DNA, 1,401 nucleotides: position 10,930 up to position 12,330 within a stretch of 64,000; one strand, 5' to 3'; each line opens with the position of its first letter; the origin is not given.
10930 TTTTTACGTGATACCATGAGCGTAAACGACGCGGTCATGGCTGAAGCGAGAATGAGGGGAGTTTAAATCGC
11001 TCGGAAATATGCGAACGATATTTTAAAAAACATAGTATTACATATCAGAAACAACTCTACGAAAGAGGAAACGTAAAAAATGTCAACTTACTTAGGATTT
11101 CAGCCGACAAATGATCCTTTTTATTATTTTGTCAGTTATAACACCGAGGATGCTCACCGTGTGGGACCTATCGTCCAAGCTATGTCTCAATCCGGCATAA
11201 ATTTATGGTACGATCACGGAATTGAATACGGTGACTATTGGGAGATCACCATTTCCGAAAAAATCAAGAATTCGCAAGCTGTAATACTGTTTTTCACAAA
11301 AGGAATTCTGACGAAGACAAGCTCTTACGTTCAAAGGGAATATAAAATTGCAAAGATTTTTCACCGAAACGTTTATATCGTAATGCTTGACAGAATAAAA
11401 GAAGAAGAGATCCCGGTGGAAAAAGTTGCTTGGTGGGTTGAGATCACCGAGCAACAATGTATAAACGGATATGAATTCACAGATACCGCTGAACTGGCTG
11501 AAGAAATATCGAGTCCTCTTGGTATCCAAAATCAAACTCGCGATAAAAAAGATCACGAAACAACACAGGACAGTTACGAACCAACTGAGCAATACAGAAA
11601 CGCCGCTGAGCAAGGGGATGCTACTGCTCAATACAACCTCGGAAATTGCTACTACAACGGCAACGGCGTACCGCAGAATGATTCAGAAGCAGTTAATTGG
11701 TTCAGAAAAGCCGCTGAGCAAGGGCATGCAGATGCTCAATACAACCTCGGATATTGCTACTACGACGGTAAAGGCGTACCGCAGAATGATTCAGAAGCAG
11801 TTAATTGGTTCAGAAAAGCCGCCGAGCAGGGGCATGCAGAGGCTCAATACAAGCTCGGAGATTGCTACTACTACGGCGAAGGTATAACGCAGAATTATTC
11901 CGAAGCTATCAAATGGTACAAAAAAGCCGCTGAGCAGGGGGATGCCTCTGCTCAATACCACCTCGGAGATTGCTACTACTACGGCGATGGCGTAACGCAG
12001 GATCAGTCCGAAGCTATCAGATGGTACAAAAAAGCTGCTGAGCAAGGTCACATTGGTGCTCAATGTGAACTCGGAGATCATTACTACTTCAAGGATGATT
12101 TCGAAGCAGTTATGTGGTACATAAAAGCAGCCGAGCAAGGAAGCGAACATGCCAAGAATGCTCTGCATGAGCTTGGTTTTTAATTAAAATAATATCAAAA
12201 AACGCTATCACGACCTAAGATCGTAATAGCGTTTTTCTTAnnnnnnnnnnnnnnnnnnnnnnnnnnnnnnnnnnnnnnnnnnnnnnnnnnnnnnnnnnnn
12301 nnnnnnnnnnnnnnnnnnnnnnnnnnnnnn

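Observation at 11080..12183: Low-GC TIR-domain protein fused to Sel1-like repeats: orphan NADase/defence-type candidate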

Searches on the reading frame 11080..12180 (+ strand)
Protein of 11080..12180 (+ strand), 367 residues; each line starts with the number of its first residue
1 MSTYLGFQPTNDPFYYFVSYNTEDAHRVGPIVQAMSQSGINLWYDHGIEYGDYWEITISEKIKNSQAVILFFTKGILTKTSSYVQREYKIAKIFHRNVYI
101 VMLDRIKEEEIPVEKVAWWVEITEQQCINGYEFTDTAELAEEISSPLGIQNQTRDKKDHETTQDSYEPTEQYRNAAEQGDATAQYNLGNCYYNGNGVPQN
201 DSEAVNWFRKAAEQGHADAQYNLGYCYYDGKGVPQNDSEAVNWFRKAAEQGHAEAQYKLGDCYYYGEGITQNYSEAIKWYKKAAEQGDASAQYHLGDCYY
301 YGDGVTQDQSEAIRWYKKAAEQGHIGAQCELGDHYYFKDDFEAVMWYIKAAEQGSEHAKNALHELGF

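Call 4: search_protein_families(library=pfam, proteins=[window:11080-12180:+], max_evalue=0.01)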
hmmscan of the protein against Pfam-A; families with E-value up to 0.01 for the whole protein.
window:11080-12180:+ (367 aa): 9 families
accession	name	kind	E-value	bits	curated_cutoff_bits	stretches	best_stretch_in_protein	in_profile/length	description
PF08238.18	Sel1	-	6.4e-65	213.7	30.7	5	217-252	1-36/36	Sel1 repeat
PF13676.11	TIR_2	-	4.6e-12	46.9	28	1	17-123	2-109/122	TIR domain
PF13432.12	TPR_16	-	3e-07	31.2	32.7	0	240-290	16-64/65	Tetratricopeptide repeat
PF13174.12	TPR_6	-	5e-07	30.4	26.3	0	254-282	1-25/33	Tetratricopeptide repeat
PF20023.5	WSLR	-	6.5e-07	30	27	0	219-243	4-29/39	Wolframin Sel1-like repeat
PF23310.1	TPR_27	-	1.3e-06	28.5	27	0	240-322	15-94/110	Plant tetratrico peptide repeats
PF22899.2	SMCHD1_S5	-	0.00092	19.5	27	0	157-217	39-100/168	SMCHD1, ribosomal S5 domain 2-like domain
PF14559.12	TPR_19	-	0.0017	19.1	25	0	272-300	6-36/68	Tetratricopeptide repeat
PF12895.13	ANAPC3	-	0.003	18.2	27.2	0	238-300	6-67/82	Anaphase-promoting complex, cyclosome, subunit 3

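Call 5: search_protein_families(library=padloc, proteins=[window:11080-12180:+], max_evalue=0.01)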
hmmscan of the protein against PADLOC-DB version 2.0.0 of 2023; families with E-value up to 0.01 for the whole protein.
window:11080-12180:+ (367 aa): 4 families
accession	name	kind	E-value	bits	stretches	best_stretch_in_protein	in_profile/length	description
PDLC00284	PtuA1|PtuA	-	2.9e-05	21.1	0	271-322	3-54/545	AAA ATPase domain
PDLC05062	PDC-S66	-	6e-05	20.6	1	14-74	149-211/282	-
PDLC00426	ThsB1|ThsB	-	0.00088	16.7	1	15-115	239-345/352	TIR-like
PDLC00417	ThsB1|ThsB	-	0.0014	16.2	1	11-99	163-250/303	TIR-like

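Call 6: search_protein_families(library=ncbifam, proteins=[window:11080-12180:+], max_evalue=0.01)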
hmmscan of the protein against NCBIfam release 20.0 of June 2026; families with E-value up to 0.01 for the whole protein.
window:11080-12180:+ (367 aa): 4 families
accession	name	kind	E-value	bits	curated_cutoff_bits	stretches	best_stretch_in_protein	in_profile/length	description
NF033786.1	phenyl_MerG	equivalog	2.4e-36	125.7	350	3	166-263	50-155/217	phenylmercury resistance protein MerG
NF045484.1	TransRegExoR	equivalog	3.5e-22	78.9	450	4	274-324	60-110/267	exopolysaccharide production regulator ExoR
NF047621.1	FlgprotMotXVib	equivalog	2e-14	53.6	330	3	256-333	75-152/211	flagellar protein MotX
NF038194.1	AlgK_TPR_lipo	equivalog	1.2e-13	50.6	700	2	219-320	300-400/448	alginate biosynthesis TPR repeat lipoprotein AlgK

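Call 7: find_homologous_proteins(query=window:11080-12180:+, max_evalue=0.001)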
Query window:11080-12180:+ (367 aa): 7758 proteins with E <= 0.001 among 8000 candidates; the best 120 are listed.
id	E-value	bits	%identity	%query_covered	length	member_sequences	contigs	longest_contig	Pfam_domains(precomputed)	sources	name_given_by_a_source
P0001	1.3e-226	770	100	91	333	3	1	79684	PF23310.2,PF13432.13,PF13676.12,PF08238.19,PF13174.13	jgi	-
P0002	3.3e-196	670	59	56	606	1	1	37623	PF08308.18,PF13432.13,PF13620.13,PF08238.19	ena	-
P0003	9.5e-160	550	56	53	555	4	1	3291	PF13414.13,PF13424.13,PF13432.13,PF13428.13,PF08238.19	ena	-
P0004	1.4e-159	549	58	56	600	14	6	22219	PF08289.17,PF13424.13,PF23310.2,PF24885.2,PF13432.13,PF08238.19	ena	-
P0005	1.3e-157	543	67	100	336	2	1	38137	PF13414.13,PF13676.12,PF08238.19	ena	-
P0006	4.8e-153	528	51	54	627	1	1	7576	PF13365.13,PF08289.17,PF08238.19,PF00089.33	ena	-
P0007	3.3e-149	515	60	55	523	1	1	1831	PF01582.26,PF13414.13,PF12895.14,PF23310.2,PF13432.13,PF13428.13,PF13676.12,PF08238.19,PF13181.13,PF07719.24,PF13174.13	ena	-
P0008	3.2e-148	512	52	54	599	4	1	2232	PF13365.13,PF08238.19,PF00089.33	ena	-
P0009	3.2e-147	508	44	57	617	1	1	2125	PF23310.2,PF13432.13,PF08238.19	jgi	-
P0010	9.4e-146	504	55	57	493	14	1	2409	PF13431.13,PF23310.2,PF08238.19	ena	-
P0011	7.9e-144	497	49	55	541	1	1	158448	PF08238.19,PF00216.27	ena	-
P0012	5.6e-143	495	56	53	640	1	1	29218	PF06293.21,PF07714.24,PF00069.32,PF03109.23,PF23310.2,PF08238.19,PF01636.30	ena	-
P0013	5.2e-135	468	57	57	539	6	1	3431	PF23310.2,PF08238.19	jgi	jgi:TPR repeat protein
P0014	5.3e-134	465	47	68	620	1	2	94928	PF07714.24,PF00069.32,PF03109.23,PF12895.14,PF13432.13,PF08238.19,PF01636.30,PF20308.5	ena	-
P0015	1.2e-133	464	58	56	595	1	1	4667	PF23310.2,PF08238.19,PF13174.13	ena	-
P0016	8.8e-133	461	49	53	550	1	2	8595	PF00656.28,PF13432.13,PF08238.19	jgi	jgi:hypothetical protein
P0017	2.9e-131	456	48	53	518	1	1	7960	PF08238.19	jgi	jgi:uncharacterized protein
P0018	6.1e-131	455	57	57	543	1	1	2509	PF23310.2,PF08238.19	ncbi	-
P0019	3.3e-130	452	49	57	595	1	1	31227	PF13365.13,PF08238.19,PF00089.33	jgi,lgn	-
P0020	2.0e-126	440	54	53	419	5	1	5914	PF13432.13,PF08238.19,PF20308.5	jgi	jgi:TPR repeat protein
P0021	5.9e-126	438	51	54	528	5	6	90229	PF08289.17,PF13432.13,PF08238.19,PF22277.3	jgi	jgi:TPR repeat protein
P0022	1.6e-125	437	53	44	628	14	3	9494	PF08238.19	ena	-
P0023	4.7e-125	436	54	54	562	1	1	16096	PF08238.19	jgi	jgi:TPR repeat protein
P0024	8.0e-125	435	36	94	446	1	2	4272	PF01582.26,PF23310.2,PF13432.13,PF13676.12,PF08238.19,PF13174.13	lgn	-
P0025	8.6e-125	435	56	51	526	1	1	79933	PF14559.13,PF12895.14,PF13424.13,PF23310.2,PF13432.13,PF08238.19,PF13174.13,PF20308.5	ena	-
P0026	1.5e-123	431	54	54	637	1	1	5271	PF13717.12,PF23310.2,PF08238.19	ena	-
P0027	2.7e-123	430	50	67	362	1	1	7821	PF12895.14,PF13424.13,PF23310.2,PF13432.13,PF08238.19,PF07719.24,PF20308.5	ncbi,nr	ncbi:MAG: SEL1-like repeat protein, partial [Prevotellaceae bacterium]|nr:SEL1-like repeat protein [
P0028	1.8e-122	427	44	53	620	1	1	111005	PF13365.13,PF08238.19,PF00089.33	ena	-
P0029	2.3e-121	423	46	49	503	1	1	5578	PF23310.2,PF08238.19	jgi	-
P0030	5.4e-121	422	46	54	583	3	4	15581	PF08238.19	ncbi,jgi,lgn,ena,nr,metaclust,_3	ncbi:MAG: hypothetical protein BA870_10345 [Desulfuromonadales bacterium C00003094]|jgi:TPR repeat p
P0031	6.5e-121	422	44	53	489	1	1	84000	PF13414.13,PF23310.2,PF13432.13,PF08238.19,PF21214.5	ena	-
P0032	9.3e-120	418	47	54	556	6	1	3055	PF08238.19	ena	-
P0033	1.1e-119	418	48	56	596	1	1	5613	PF22899.3,PF23310.2,PF08238.19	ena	-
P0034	2.2e-119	417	51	55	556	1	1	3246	PF13365.13,PF08238.19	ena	-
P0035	6.5e-119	415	52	52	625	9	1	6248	PF13365.13,PF23310.2,PF08238.19,PF00089.33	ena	-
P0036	1.2e-118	414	52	54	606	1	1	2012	PF13365.13,PF08238.19,PF00089.33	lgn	-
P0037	1.6e-118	414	49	56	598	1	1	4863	PF13365.13,PF23310.2,PF08238.19,PF00089.33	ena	-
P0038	3.8e-117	410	-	-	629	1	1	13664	PF23310.2,PF08238.19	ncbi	-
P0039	4.9e-117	409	42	99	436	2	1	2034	PF23310.2,PF13676.12,PF08238.19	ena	-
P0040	8.2e-117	408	30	83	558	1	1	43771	PF08238.19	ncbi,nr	ncbi:hypothetical protein BGW39_005440 [Mortierella sp. 14UC]|nr:hypothetical protein BGW39_005440 [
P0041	8.3e-116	405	60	55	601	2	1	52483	PF13414.13,PF13424.13,PF23310.2,PF13432.13,PF08238.19,PF07719.24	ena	-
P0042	1.4e-115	404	53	55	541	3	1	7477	PF23310.2,PF13432.13,PF08238.19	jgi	jgi:TPR repeat protein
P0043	2.7e-114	400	54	54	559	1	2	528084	PF23310.2,PF08238.19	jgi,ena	jgi:TPR repeat protein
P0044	5.2e-114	399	58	53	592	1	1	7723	PF12895.14,PF23310.2,PF13432.13,PF08238.19,PF13174.13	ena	-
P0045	6.7e-114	399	41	52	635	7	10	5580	PF13365.13,PF08238.19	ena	-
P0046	1.4e-113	398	50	55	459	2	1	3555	PF14559.13,PF13414.13,PF13176.13,PF13432.13,PF13676.12,PF08238.19,PF20308.5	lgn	-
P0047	3.7e-113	396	51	52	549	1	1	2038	PF13365.13,PF08238.19,PF00089.33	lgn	-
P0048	1.2e-112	395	51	56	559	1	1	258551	PF13432.13,PF08238.19,PF08694.17,PF04993.19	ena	-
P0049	2.1e-112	394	46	52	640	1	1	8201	PF23310.2,PF08238.19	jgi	jgi:hypothetical protein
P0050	4.4e-112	393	51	55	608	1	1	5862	PF23310.2,PF08238.19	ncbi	ncbi:MAG: hypothetical protein V7703_08215 [Hyphomicrobiales bacterium]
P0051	5.3e-112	393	41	53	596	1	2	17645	PF13432.13,PF08238.19,PF20308.5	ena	-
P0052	8.9e-112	392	49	55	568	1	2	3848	PF08238.19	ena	-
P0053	1.6e-111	391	53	53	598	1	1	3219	PF13424.13,PF13432.13,PF08238.19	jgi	jgi:TPR repeat protein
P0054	1.9e-111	391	50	53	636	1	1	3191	PF13365.13,PF08238.19,PF00089.33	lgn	-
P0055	2.0e-111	391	56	56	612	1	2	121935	PF08289.17,PF08238.19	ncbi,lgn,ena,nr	ncbi:MAG: hypothetical protein K2O32_08505 [Acetatifactor sp.]|nr:hypothetical protein [Acetatifacto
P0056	2.2e-111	391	48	53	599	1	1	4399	PF07714.24,PF00069.32,PF20023.6,PF08238.19,PF17667.8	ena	-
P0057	4.1e-111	390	58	56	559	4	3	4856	PF01582.26,PF13176.13,PF13432.13,PF13428.13,PF13676.12,PF08238.19,PF20308.5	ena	-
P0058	4.2e-111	390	54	51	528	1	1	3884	PF08238.19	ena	-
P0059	2.3e-110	387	52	55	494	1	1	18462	PF20023.6,PF05159.21,PF23310.2,PF08238.19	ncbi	-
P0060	6.7e-110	386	49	60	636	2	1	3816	PF13365.13,PF13432.13,PF08238.19,PF20308.5,PF00089.33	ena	-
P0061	7.0e-110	386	55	53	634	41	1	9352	PF07714.24,PF00069.32,PF03109.23,PF14531.13,PF08238.19,PF17667.8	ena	-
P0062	7.5e-110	385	48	56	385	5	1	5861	PF23310.2,PF08238.19,PF20308.5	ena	-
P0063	9.0e-110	385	43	53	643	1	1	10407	PF23310.2,PF08238.19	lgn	-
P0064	1.2e-109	385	56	49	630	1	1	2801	PF20023.6,PF23310.2,PF08238.19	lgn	-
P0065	1.6e-109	384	58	53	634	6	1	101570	PF08289.17,PF03781.23,PF13432.13,PF08238.19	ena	-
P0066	1.9e-109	384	41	56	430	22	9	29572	PF13676.12,PF08238.19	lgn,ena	-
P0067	2.2e-109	384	50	55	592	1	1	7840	PF00656.28,PF08238.19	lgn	-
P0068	2.4e-109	384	56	55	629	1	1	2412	PF13365.13,PF23310.2,PF08238.19,PF00089.33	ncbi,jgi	jgi:TPR repeat protein/S1-C subfamily serine protease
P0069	3.1e-109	383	51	53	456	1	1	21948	PF08238.19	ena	-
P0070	3.8e-109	383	54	53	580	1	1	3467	PF07714.24,PF00069.32,PF08238.19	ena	-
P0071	5.6e-109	383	57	55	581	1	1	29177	PF13432.13,PF08238.19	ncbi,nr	ncbi:MAG: tetratricopeptide repeat protein, partial [Planctomycetia bacterium]|nr:tetratricopeptide 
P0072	7.1e-109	382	54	50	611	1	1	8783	PF10544.16,PF13455.13,PF08238.19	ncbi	-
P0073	7.8e-109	382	51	57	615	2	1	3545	PF07714.24,PF00069.32,PF08238.19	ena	-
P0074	1.1e-108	382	46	55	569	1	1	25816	PF23310.2,PF08238.19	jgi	jgi:TPR repeat protein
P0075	1.8e-108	381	61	55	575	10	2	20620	PF13414.13,PF13176.13,PF13428.13,PF08238.19,PF06293.21,PF07714.24,PF00069.32,PF03109.23,PF04212.25,PF13432.13,PF01636.30,PF13174.13,PF20308.5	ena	-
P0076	2.7e-108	380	56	52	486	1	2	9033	PF23310.2,PF21033.5,PF13432.13,PF08238.19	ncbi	-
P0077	2.7e-108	380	59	58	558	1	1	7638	PF20235.4,PF13715.13,PF13414.13,PF00515.35,PF08308.18,PF13432.13,PF08238.19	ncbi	ncbi:MAG: PEGA domain-containing protein, partial [Muribaculaceae bacterium]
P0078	3.3e-108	380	51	56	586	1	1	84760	PF23310.2,PF08238.19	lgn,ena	-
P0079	4.2e-108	380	60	55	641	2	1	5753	PF08308.18,PF13432.13,PF13620.13,PF08238.19,PF07719.24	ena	-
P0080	6.4e-108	379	50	56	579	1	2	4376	PF13365.13,PF08238.19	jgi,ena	-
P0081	7.0e-108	379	51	55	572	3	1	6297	PF13365.13,PF08238.19,PF14538.12,PF00089.33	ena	-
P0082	8.7e-108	379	56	56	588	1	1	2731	PF08308.18,PF13620.13,PF08238.19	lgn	-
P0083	1.6e-107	378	52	54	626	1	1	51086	PF13365.13,PF08238.19,PF00089.33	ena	-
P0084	1.9e-107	378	54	54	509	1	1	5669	PF23310.2,PF13432.13,PF13676.12,PF08238.19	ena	-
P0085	2.0e-107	377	50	54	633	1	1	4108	PF20023.6,PF08238.19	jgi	jgi:TPR repeat protein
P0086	2.3e-107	377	54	55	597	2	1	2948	PF13365.13,PF23310.2,PF08238.19,PF00089.33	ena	-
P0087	4.0e-107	377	43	53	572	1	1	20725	PF08238.19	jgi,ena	-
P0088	6.2e-107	376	54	53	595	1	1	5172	PF08238.19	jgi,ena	jgi:TPR repeat protein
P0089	7.2e-107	376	46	53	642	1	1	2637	PF23310.2,PF08238.19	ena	-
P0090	7.6e-107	376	53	53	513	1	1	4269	PF08238.19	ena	-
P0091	8.8e-107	375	51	51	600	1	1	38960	PF08238.19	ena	-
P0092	1.3e-106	375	52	51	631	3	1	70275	PF00656.28,PF08238.19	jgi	-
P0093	1.8e-106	374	51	56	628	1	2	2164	PF13365.13,PF08238.19,PF00089.33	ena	-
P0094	2.5e-106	374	53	54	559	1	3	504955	PF08238.19,PF08694.17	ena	-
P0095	3.3e-106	373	50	54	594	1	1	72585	PF05656.21,PF08238.19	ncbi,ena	-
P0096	4.5e-106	373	35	58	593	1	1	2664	PF23310.2,PF08238.19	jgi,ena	-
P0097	6.4e-106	373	49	51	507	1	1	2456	PF13676.12,PF08238.19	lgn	-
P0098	6.4e-106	373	53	55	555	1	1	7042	PF12895.14,PF13432.13,PF08238.19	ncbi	-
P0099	6.8e-106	372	52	56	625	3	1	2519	PF07603.18,PF08238.19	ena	-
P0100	8.1e-106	372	55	44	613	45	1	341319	PF23310.2,PF08238.19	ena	-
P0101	9.4e-106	372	45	59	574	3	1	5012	PF23310.2,PF13676.12,PF08238.19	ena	-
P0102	1.4e-105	371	47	57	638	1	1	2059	PF00515.35,PF13424.13,PF13432.13,PF08238.19,PF07719.24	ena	-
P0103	1.7e-105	371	55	47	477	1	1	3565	PF08238.19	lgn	-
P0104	1.9e-105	371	59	44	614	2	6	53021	PF13432.13,PF08238.19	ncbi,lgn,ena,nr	ncbi:MAG: SEL1-like repeat protein [Alistipes sp.]|nr:SEL1-like repeat protein [Alistipes sp.]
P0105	1.9e-105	371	48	65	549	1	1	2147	PF00656.28,PF08289.17,PF08238.19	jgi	jgi:TPR repeat protein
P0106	2.7e-105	370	51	45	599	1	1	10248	PF23310.2,PF08238.19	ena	-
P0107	3.1e-105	370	51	54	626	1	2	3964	PF08238.19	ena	-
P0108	3.4e-105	370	56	51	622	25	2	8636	PF23310.2,PF08238.19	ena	-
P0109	3.6e-105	370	51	54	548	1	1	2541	PF08238.19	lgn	-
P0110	6.6e-105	369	54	56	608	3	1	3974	PF13365.13,PF13414.13,PF23310.2,PF13432.13,PF13428.13,PF08238.19,PF20308.5,PF00089.33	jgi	jgi:hypothetical protein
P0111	6.8e-105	369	51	55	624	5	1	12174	PF13676.12,PF08238.19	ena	-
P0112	1.5e-104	368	57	56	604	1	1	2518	PF13365.13,PF13432.13,PF08238.19,PF00089.33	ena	-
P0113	1.5e-104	368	48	52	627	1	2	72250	PF08238.19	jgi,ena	-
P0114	1.6e-104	368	53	51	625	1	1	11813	PF13424.13,PF13432.13,PF08238.19,PF07719.24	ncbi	-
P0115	2.1e-104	368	55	52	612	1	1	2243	PF23310.2,PF08238.19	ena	-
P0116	2.4e-104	367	56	50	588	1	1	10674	PF12895.14,PF23310.2,PF13432.13,PF08238.19,PF13174.13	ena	-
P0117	2.8e-104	367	37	92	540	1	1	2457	PF01582.26,PF20023.6,PF12895.14,PF23310.2,PF13432.13,PF13676.12,PF08238.19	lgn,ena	-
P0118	8.7e-104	366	49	51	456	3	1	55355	PF13414.13,PF08289.17,PF13428.13,PF08238.19,PF07719.24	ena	-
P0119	1.2e-103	365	53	55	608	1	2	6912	PF13365.13,PF23310.2,PF08238.19,PF20308.5,PF00089.33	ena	-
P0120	1.4e-103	365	51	52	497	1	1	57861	PF08238.19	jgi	-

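Call 13: find_encoding_contigs(protein=P0005, flank=10000, max_places=4)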
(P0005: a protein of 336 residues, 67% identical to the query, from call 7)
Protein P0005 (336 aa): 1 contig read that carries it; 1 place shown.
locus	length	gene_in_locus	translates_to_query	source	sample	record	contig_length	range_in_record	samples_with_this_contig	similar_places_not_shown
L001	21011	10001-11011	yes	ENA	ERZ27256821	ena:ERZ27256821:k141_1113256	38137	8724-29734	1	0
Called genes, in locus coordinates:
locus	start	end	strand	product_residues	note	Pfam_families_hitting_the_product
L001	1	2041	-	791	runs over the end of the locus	PF17132:Glyco_hydro_106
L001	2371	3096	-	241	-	PF25182:NonGDSL (weak), PF00657:Lipase_GDSL, PF13472:Lipase_GDSL_2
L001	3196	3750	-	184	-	PF00156:Pribosyltran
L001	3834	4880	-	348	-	PF18027:Pepdidase_M14_N (weak)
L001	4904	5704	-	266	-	PF00106:adh_short, PF08659:KR, PF13561:adh_short_C2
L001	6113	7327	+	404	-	-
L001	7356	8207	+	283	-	-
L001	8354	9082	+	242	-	-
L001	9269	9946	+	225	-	PF13676:TIR_2 (weak), PF08238:Sel1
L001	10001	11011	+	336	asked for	PF13676:TIR_2, PF13414:TPR_11 (faint), PF08238:Sel1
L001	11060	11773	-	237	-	PF02522:Antibiotic_NAT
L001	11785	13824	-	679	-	-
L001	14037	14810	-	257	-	PF00884:Sulfatase, PF01663:Phosphodiest, PF01676:Metalloenzyme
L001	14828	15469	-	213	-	PF16255:Lipase_GDSL_lke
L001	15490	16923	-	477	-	PF01381:HTH_3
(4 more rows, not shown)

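Call 14: find_encoding_contigs(protein=P0001, flank=10000, max_places=4)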
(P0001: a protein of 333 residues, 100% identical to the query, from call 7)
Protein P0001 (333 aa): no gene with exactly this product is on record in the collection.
